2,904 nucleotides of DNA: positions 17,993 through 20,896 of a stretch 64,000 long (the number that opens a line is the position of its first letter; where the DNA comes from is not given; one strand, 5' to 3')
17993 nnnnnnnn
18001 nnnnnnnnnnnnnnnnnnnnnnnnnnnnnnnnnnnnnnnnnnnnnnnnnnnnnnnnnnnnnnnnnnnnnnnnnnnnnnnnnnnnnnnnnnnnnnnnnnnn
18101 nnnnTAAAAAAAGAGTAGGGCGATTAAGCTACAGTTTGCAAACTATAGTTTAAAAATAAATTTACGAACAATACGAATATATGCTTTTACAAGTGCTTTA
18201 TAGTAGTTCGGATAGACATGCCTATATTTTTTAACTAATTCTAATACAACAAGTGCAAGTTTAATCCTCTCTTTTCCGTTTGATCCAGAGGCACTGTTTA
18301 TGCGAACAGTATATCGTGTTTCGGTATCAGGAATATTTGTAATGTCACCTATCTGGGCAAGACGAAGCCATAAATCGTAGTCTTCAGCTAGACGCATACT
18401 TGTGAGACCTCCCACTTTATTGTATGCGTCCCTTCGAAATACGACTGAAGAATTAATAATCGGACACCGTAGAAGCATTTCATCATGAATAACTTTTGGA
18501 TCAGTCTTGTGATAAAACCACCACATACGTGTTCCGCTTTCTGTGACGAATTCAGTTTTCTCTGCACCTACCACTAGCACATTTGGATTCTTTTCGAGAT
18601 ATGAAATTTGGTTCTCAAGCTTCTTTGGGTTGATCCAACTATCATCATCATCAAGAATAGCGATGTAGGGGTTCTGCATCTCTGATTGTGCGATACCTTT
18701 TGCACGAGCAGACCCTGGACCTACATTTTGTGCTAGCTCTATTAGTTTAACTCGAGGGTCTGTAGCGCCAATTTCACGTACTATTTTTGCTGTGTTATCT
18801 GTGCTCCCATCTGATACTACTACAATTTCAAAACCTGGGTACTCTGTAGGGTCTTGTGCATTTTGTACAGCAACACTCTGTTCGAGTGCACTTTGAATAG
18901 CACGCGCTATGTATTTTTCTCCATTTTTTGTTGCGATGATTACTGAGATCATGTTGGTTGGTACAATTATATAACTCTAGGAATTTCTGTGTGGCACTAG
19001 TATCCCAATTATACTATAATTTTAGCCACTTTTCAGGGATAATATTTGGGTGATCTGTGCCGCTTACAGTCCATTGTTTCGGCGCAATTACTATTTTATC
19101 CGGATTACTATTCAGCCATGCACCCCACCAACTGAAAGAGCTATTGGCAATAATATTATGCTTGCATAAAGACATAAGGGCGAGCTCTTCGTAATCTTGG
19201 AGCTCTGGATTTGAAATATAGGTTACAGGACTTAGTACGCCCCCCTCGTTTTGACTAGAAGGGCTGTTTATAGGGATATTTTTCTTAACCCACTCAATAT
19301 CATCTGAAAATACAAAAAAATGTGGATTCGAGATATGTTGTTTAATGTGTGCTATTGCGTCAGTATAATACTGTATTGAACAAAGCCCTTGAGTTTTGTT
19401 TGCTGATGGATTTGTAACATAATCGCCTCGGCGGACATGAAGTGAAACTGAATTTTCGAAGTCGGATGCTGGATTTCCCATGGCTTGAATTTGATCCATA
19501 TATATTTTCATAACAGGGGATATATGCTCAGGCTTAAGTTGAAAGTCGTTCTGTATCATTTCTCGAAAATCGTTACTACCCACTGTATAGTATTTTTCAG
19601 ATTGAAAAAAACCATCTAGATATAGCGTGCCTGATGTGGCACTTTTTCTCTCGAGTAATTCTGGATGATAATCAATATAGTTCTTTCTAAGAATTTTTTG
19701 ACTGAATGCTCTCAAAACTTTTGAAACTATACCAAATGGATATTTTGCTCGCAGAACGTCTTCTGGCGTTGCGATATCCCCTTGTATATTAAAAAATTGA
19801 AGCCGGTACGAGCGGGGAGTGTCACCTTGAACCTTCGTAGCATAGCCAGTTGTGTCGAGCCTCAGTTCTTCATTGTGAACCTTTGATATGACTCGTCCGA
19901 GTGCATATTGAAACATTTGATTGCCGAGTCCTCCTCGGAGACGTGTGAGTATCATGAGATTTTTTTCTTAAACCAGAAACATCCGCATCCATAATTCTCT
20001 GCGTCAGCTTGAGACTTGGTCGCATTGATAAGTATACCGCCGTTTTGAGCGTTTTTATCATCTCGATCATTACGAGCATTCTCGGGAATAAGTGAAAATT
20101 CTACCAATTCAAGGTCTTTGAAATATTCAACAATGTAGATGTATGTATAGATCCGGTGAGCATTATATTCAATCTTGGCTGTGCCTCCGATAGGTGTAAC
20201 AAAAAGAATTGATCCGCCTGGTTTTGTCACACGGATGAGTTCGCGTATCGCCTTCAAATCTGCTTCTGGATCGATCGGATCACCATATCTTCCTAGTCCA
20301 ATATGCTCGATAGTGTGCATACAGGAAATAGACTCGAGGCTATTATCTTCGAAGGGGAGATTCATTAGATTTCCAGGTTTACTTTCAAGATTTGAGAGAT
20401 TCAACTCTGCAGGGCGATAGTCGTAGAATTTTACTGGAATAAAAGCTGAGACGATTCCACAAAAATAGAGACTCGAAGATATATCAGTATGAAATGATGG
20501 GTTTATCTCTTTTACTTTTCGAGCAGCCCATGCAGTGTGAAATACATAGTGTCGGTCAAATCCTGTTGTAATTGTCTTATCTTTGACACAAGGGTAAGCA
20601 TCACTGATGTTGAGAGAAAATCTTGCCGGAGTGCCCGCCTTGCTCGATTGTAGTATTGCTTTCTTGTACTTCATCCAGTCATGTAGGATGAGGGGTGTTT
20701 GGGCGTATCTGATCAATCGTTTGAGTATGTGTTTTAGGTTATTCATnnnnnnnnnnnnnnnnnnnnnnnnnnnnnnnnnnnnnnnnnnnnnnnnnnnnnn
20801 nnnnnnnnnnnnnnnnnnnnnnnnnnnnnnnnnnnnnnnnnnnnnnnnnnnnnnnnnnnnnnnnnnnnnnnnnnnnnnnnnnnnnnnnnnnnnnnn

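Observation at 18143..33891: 16-kb Wzx/Wzy-type surface-glycan cluster predicting a fucosylated, multiply methylated glycan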

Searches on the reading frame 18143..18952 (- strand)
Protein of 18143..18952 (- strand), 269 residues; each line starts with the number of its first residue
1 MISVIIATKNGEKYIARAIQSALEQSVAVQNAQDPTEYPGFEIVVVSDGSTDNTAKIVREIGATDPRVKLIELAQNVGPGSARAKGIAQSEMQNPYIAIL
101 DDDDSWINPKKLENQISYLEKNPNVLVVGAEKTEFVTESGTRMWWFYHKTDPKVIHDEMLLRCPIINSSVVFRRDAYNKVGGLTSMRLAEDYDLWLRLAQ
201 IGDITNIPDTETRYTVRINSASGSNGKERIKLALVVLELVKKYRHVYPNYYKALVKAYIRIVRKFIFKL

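Call 3: search_protein_families(library=pfam, proteins=[window:18143-18952:-], max_evalue=0.01)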
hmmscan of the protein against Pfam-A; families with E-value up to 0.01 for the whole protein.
window:18143-18952:- (269 aa): 5 families
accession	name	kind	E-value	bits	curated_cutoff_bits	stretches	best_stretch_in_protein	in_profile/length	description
PF00535.33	Glycos_transf_2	-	2.5e-31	109.3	23.3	1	3-179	1-166/168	Glycosyl transferase family 2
PF13641.12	Glyco_tranf_2_3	-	3.6e-15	57.1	27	1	2-201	3-197/230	Glycosyltransferase like family 2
PF10111.15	Glyco_tranf_2_2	-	6.7e-12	45.9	27.3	1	3-223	1-224/276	Glycosyltransferase like family 2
PF13632.12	Glyco_trans_2_3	-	1.8e-05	25.1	27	1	96-208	1-116/198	Glycosyl transferase family group 2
PF13506.12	Glyco_transf_21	-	0.0084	16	21.7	0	92-202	29-141/174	Glycosyl transferase family 21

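Call 17: search_protein_families(library=ncbifam, proteins=[window:18143-18952:-], max_evalue=0.01)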
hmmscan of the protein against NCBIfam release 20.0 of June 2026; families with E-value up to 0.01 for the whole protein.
window:18143-18952:- (269 aa): 25 families
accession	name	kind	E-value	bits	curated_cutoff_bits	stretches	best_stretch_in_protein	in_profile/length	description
NF047683.1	TeichurnBiosyTuaG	equivalog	5.9e-23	81.8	400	1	2-223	8-212/252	teichuronic acid biosynthesis protein TuaG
NF041875.1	EPS_EpsD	equivalog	3.4e-19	69.4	370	1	2-202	1-193/325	exopolysaccharide biosynthesis glycosyltransferase EpsD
NF053739.1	GlytfEpsEBac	equivalog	9.4e-19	67.4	450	1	2-260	3-247/265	glycosyltransferase EpsE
TIGR03937.1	PgaC_IcaA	equivalog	5.3e-14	52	422.3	1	2-128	47-159/407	poly-beta-1,6-N-acetyl-D-glucosamine synthase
TIGR03965.1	mycofact_glyco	equivalog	1.1e-13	50.9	280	1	29-202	96-267/467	mycofactocin biosynthesis glycosyltransferase MftF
NF007482.0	PRK10073.1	equivalog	2.5e-11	43.2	423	1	2-116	8-107/334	glycosyltransferase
TIGR04283.1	glyco_like_mftF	equivalog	3.4e-10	39.9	182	1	2-208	1-179/221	TIGR04283 family arsenosugar biosynthesis glycosyltransferase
NF038302.1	EPS_HpsE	equivalog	1e-09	37.9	300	1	2-130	3-122/307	hormogonium polysaccharide biosynthesis glycosyltransferase HpsE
NF050050.1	ProtGlycPglI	equivalog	1.9e-09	37.3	500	1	2-108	4-98/306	GalNAc(5)-diNAcBac-PP-undecaprenol beta-1,3-glucosyltransferase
NF047588.1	GlcsyltransPgfSStrep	equivalog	2.9e-09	36.6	500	1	2-117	3-108/308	glycosyltransferase PgfS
NF007453.0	PRK10018.1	equivalog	9.8e-09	35.3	382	1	1-198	7-189/280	colanic acid biosynthesis glycosyltransferase WcaA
NF041394.1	GtaseAglG_Halo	equivalog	1.1e-08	34.8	440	1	2-183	3-174/304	glucosyl-dolichyl phosphate glucuronosyltransferase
TIGR04017.1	WcaA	equivalog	1.7e-08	34.4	495.75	1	1-198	6-188/279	colanic acid biosynthesis glycosyltransferase WcaA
TIGR04440.1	glyco_TIGR04440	domain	5.4e-07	29.6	70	1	2-144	2-130/215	TIGR00180 family glycosyltransferase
TIGR01556.1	rhamnosyltran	subfamily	4.1e-06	26.2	200.55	1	43-141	24-121/281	rhamnosyltransferase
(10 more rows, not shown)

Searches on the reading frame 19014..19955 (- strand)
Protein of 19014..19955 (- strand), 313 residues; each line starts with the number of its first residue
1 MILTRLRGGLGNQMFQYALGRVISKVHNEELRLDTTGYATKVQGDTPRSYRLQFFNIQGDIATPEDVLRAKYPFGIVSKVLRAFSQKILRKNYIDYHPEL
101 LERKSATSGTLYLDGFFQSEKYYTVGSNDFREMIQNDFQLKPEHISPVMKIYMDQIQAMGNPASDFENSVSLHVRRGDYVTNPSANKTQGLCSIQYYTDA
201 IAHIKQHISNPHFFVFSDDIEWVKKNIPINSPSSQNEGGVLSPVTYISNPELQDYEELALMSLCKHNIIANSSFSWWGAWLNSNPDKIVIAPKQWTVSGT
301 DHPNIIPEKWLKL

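Call 3: search_protein_families(library=pfam, proteins=[window:19014-19955:-], max_evalue=0.01)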
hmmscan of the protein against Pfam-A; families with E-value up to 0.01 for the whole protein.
window:19014-19955:- (313 aa): 1 family
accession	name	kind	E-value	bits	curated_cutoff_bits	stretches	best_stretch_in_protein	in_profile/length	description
PF01531.22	Glyco_transf_11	-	1.6e-35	123.2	23.9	1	2-297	2-280/298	Glycosyl transferase family 11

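Call 11: find_encoding_contigs(protein=window:19014-19955:-, flank=10000, max_places=6)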
Protein window:19014-19955:- (313 aa): 2 contigs read that carry it; 2 places shown.
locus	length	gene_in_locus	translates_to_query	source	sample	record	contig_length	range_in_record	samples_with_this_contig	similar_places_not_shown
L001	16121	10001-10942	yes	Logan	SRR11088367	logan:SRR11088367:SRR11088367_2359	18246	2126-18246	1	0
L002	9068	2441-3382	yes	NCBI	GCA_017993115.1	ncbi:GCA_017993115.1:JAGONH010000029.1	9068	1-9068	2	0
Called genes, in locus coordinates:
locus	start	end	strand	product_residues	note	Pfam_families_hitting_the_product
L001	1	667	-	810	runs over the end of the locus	PF04932:Wzy_C, PF13432:TPR_16 (faint), PF13428:TPR_14 (faint), PF13431:TPR_17 (faint), PF14559:TPR_19 (faint), PF00515:TPR_1 (faint), PF07719:TPR_2 (faint), PF12895:ANAPC3 (faint), +2 more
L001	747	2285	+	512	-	PF01943:Polysacc_synt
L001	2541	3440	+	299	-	-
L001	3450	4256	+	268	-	PF05711:TylF, PF13578:Methyltransf_24 (weak)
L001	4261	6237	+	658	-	PF00535:Glycos_transf_2, PF10111:Glyco_tranf_2_2, PF13641:Glyco_tranf_2_3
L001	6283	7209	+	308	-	-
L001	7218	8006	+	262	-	PF13489:Methyltransf_23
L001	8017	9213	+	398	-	PF01075:Glyco_transf_9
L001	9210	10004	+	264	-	PF08241:Methyltransf_11 (weak), PF03269:DUF268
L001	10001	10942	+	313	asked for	PF01531:Glyco_transf_11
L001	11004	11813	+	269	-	PF00535:Glycos_transf_2, PF10111:Glyco_tranf_2_2, PF13641:Glyco_tranf_2_3, PF13632:Glyco_trans_2_3 (weak)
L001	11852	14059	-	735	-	PF10412:TrwB_AAD_bind (weak)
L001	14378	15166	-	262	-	PF20582:UPF0758_N, PF04002:RadC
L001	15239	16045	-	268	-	PF01182:Glucosamine_iso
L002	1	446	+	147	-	PF13489:Methyltransf_23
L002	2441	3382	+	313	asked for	PF01531:Glyco_transf_11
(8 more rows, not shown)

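Call 17: search_protein_families(library=ncbifam, proteins=[window:19014-19955:-], max_evalue=0.01)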
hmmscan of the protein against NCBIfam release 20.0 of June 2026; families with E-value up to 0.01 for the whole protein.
window:19014-19955:- (313 aa): 0 families

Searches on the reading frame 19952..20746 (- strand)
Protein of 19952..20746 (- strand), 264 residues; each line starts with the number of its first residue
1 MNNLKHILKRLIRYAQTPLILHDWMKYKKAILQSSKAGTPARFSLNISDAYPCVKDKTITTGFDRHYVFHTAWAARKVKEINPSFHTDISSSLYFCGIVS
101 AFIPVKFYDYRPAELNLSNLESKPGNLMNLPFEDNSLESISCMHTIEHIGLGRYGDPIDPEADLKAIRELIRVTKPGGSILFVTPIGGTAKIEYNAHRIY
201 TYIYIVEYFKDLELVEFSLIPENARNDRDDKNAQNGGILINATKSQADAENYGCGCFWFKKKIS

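Call 3: search_protein_families(library=pfam, proteins=[window:19952-20746:-], max_evalue=0.01)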
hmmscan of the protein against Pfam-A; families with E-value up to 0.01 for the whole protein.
window:19952-20746:- (264 aa): 2 families
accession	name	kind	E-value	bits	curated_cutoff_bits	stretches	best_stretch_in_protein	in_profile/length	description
PF03269.20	DUF268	-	2.4e-14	54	25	1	136-216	62-141/176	Caenorhabditis protein of unknown function, DUF268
PF08241.18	Methyltransf_11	-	9.8e-07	29.8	21.2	1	120-182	44-95/95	Methyltransferase domain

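Call 17: search_protein_families(library=ncbifam, proteins=[window:19952-20746:-], max_evalue=0.01)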
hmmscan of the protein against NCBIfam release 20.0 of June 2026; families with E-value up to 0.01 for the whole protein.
window:19952-20746:- (264 aa): 4 families
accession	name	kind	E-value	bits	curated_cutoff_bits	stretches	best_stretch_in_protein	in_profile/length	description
NF001243.0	PRK00216.1-4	equivalog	2.9e-05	23.5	235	1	113-188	93-157/237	demethylmenaquinone methyltransferase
TIGR02752.1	MenG_heptapren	equivalog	4.7e-05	23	419.85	1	113-185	91-152/231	demethylmenaquinone methyltransferase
TIGR01934.1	MenG_MenH_UbiE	subfamily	0.0045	16.3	158.35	0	118-203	88-162/223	ubiquinone/menaquinone biosynthesis methyltransferase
NF001241.0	PRK00216.1-2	equivalog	0.0056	16.3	327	0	123-182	99-147/231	demethylmenaquinone methyltransferase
